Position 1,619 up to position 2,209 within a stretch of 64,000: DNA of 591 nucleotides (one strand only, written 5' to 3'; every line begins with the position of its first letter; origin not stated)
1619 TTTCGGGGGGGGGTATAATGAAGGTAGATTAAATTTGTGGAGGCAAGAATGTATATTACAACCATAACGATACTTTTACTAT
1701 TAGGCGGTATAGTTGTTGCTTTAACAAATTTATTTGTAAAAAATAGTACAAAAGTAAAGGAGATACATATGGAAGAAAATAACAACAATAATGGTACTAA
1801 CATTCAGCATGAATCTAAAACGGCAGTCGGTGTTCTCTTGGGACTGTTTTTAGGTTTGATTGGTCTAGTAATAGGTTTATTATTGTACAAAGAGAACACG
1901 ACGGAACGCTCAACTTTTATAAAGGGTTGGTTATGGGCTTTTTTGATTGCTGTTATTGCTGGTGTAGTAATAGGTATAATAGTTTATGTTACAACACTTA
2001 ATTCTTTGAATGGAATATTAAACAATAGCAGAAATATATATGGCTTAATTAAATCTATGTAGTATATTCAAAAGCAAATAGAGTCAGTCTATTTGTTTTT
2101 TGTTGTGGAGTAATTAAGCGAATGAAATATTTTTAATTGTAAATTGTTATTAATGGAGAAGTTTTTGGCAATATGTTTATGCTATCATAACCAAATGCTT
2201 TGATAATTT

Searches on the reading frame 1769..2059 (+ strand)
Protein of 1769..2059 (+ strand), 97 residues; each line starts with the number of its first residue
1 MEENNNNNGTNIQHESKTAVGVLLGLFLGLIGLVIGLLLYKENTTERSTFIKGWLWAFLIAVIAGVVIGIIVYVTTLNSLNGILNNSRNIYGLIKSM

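Call 22: search_protein_families(library=pfam, max_evalue=0.01, proteins=[window:1769-2059:+])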
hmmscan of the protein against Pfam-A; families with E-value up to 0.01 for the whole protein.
seq(97 aa): 7 families
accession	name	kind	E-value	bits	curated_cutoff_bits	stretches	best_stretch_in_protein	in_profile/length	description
PF13858.11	DUF4199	-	1.3e-05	26.1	32.3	1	18-75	28-88/165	Protein of unknown function (DUF4199)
PF09991.14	DUF2232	-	0.00032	20.4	27.8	1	18-80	57-122/290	Predicted membrane protein (DUF2232)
PF16962.11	ABC_export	-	0.00086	18.3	29.7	1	9-85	141-217/531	Putative ABC exporter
PF07155.17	ECF-ribofla_trS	-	0.0023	18.4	26.7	1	27-74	82-130/172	ECF-type riboflavin transporter, S component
PF12084.13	DUF3561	-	0.0045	17.5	25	1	14-74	20-77/107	Protein of unknown function (DUF3561)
PF19733.4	DUF6223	-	0.0058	17.4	27.4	1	22-76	6-60/98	Family of unknown function (DUF6223)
PF13373.11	Dsc3_C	-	0.008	16.8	25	0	5-45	85-126/145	DSC E3 ubiquitin ligase complex subunit 3, C-terminal domain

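Call 72: find_encoding_contigs(protein=window:1769-2059:+, flank=1500, max_places=10)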
Protein window:1769-2059:+ (97 aa): no gene with exactly this product is on record in the collection.
